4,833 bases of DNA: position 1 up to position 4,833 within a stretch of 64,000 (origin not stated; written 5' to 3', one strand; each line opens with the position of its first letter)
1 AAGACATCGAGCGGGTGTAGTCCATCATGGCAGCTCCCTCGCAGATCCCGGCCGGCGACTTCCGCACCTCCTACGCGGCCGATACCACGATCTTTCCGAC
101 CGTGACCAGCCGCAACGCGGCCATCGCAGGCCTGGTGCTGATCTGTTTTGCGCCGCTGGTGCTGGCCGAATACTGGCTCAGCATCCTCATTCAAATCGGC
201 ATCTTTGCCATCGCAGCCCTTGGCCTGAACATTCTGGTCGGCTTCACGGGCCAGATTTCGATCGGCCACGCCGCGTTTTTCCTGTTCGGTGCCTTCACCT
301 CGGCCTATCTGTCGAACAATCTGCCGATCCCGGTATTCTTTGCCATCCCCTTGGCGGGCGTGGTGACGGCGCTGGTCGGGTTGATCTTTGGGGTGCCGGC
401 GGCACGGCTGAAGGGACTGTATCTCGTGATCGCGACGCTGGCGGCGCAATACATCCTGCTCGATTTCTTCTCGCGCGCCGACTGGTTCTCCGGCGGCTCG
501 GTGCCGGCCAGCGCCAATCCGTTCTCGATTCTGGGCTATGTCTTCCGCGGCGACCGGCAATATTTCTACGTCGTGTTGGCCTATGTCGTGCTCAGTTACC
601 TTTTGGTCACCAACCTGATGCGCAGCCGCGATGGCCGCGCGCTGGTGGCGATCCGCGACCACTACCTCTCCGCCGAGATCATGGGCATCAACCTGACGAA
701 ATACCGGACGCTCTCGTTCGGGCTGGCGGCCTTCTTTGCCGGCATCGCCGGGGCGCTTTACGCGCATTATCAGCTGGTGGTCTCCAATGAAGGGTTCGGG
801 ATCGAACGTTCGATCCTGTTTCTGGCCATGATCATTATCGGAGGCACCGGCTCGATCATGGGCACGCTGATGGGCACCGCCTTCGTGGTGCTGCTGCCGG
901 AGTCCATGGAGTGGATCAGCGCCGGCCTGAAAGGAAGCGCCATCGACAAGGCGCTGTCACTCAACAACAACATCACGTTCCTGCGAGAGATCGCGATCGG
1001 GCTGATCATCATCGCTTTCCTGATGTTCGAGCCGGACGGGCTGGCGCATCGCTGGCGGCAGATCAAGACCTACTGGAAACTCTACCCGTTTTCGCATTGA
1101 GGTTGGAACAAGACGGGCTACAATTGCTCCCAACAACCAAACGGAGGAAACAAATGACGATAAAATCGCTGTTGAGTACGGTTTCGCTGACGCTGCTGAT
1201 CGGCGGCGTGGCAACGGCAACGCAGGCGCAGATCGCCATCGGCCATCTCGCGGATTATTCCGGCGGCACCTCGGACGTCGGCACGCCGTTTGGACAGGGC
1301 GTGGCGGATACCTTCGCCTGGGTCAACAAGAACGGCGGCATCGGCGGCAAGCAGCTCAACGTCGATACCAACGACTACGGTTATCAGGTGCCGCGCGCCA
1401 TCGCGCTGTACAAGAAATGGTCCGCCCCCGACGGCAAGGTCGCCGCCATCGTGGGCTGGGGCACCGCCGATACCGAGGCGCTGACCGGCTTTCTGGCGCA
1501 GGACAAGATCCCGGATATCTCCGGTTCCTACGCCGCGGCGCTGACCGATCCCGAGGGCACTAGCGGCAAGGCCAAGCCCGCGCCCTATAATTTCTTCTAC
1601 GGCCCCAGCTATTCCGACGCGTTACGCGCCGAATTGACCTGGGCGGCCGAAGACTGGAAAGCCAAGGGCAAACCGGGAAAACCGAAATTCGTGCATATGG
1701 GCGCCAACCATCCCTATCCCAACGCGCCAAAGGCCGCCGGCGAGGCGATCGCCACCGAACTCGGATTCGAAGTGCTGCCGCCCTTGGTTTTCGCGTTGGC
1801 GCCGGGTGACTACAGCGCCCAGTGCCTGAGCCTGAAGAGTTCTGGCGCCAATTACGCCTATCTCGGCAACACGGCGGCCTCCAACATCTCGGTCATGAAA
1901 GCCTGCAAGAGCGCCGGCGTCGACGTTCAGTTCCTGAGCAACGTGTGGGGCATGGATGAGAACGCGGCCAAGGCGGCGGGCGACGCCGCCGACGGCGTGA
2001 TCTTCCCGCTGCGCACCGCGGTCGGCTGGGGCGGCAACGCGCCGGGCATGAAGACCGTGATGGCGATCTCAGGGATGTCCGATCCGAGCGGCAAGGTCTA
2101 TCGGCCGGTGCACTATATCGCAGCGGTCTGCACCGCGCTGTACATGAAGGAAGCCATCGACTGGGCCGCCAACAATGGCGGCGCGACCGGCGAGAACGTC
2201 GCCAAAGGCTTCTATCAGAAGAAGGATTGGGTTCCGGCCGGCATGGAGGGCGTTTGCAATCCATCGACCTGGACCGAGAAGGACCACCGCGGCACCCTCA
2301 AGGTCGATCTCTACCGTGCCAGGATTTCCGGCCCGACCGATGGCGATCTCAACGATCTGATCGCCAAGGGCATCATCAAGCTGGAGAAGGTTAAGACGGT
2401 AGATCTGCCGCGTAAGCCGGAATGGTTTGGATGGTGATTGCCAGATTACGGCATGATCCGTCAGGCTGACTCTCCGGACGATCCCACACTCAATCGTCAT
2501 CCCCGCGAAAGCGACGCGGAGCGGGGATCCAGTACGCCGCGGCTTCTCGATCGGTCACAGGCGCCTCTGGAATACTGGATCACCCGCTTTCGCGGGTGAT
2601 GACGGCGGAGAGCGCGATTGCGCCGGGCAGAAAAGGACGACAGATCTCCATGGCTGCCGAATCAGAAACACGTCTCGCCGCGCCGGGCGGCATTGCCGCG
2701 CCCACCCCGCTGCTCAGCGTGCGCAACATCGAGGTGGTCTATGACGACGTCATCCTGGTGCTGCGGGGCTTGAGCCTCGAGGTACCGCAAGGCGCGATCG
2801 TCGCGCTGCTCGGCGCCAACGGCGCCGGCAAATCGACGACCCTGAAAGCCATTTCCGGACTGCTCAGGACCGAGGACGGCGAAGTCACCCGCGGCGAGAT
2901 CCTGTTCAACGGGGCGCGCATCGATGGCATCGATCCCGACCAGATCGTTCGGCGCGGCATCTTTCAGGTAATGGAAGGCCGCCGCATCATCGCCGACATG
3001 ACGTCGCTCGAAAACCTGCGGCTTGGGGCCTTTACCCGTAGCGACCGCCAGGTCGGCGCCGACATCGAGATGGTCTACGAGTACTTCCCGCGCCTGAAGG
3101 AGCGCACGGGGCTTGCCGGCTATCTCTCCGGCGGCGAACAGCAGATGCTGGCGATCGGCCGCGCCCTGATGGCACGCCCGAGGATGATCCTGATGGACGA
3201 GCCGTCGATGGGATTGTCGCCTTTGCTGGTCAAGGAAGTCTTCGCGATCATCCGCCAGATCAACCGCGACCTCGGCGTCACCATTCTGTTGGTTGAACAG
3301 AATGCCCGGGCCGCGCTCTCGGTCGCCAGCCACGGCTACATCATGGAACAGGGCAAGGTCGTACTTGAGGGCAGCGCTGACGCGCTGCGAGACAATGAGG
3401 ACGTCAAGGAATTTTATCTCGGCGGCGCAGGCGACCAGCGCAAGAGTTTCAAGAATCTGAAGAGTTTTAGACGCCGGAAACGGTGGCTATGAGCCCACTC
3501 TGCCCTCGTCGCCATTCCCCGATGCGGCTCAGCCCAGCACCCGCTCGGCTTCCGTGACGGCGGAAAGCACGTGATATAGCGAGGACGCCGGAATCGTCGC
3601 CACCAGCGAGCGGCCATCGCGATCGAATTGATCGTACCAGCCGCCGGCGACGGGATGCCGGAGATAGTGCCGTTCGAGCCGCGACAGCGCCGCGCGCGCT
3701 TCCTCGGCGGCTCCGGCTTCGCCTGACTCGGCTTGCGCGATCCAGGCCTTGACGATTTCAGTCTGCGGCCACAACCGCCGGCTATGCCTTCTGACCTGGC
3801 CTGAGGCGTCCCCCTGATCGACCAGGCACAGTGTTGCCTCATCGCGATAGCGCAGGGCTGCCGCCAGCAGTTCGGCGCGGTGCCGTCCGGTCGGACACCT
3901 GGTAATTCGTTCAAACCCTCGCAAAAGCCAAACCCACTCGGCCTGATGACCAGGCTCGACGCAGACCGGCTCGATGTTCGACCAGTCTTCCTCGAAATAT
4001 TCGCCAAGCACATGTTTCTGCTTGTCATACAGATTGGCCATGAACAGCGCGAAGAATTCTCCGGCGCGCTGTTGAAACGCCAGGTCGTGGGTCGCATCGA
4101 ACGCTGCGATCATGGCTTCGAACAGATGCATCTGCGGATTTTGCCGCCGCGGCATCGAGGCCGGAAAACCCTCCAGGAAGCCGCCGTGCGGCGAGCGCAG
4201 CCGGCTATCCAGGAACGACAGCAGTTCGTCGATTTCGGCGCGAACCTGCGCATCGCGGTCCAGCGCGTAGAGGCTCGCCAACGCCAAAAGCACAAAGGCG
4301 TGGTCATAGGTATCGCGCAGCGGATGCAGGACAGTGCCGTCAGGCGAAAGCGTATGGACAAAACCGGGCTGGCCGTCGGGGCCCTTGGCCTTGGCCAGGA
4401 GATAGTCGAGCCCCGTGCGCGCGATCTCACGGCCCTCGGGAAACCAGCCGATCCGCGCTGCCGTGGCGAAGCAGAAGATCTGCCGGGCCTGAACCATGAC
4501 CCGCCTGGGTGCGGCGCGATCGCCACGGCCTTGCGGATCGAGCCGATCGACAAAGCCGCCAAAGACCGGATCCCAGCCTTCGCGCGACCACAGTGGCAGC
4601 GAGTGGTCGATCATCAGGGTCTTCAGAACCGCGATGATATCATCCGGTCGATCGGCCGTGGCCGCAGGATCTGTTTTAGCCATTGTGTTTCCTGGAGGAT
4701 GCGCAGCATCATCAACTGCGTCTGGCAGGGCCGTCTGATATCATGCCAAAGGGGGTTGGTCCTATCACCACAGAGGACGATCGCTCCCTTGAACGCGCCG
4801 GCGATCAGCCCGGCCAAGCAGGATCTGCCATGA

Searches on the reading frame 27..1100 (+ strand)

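Call 22: search_protein_families(library=pfam, proteins=[window:27-1100:+], max_evalue=0.001)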
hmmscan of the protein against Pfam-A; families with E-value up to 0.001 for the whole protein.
window:27-1100:+ (357 aa): 1 family
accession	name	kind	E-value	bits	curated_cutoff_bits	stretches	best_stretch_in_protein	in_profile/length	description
PF02653.21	BPD_transp_2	-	2e-42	145.6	26.8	1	51-299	3-252/269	Branched-chain amino acid transport system / permease component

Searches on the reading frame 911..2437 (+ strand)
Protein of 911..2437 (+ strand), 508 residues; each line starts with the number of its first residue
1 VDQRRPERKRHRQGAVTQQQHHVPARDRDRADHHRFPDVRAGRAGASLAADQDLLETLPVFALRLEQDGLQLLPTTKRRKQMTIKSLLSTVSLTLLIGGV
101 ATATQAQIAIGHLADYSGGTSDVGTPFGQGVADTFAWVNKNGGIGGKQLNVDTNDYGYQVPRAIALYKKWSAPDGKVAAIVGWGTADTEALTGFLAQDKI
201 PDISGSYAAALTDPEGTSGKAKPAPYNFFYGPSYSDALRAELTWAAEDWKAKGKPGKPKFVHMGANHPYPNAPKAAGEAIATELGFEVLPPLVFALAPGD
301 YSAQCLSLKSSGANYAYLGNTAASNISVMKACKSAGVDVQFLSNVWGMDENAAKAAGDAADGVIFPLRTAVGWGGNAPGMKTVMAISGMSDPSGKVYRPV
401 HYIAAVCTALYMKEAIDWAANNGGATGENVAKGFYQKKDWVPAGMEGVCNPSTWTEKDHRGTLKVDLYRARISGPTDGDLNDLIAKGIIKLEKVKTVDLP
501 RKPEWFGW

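Call 22: search_protein_families(library=pfam, proteins=[window:911-2437:+], max_evalue=0.001)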
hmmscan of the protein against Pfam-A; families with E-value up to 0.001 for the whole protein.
window:911-2437:+ (508 aa): 1 family
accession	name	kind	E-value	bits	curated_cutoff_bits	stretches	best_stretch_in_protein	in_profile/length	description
PF13458.12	Peripla_BP_6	-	3.1e-51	175.5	31.7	1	107-471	1-339/343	Periplasmic binding protein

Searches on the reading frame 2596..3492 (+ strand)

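Call 22: search_protein_families(library=pfam, proteins=[window:2596-3492:+], max_evalue=0.001)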
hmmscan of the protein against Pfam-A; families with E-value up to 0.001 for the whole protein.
window:2596-3492:+ (298 aa): 3 families
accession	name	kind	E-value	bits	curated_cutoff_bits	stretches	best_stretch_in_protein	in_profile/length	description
PF00005.33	ABC_tran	-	9.1e-26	91.5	25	1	56-204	1-136/137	ABC transporter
PF13304.12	AAA_21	-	2.1e-09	38.3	27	1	68-123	1-63/304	AAA domain, putative AbiEii toxin, Type IV TA system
PF13555.12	AAA_29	-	0.00069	19.8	27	0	65-92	22-48/61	P-loop containing region of AAA domain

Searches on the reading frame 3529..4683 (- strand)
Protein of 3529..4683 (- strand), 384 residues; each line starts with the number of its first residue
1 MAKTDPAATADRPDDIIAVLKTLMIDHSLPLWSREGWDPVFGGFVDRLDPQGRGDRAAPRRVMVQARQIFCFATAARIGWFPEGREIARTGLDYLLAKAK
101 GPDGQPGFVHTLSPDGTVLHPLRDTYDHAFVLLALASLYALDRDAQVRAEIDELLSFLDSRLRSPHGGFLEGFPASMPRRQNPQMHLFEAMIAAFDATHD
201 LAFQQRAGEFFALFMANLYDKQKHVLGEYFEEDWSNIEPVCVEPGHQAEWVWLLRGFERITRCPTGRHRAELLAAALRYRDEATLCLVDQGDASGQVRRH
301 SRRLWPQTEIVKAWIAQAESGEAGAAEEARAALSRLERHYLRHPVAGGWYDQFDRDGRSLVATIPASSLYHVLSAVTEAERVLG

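Call 22: search_protein_families(library=pfam, proteins=[window:3529-4683:-], max_evalue=0.001)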
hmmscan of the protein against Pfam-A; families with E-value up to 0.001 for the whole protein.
window:3529-4683:- (384 aa): 1 family
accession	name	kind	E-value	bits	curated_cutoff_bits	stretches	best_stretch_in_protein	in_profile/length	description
PF07221.17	GlcNAc_2-epim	-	1.4e-79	268.3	23.4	1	43-375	1-347/347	N-acylglucosamine 2-epimerase (GlcNAc 2-epimerase)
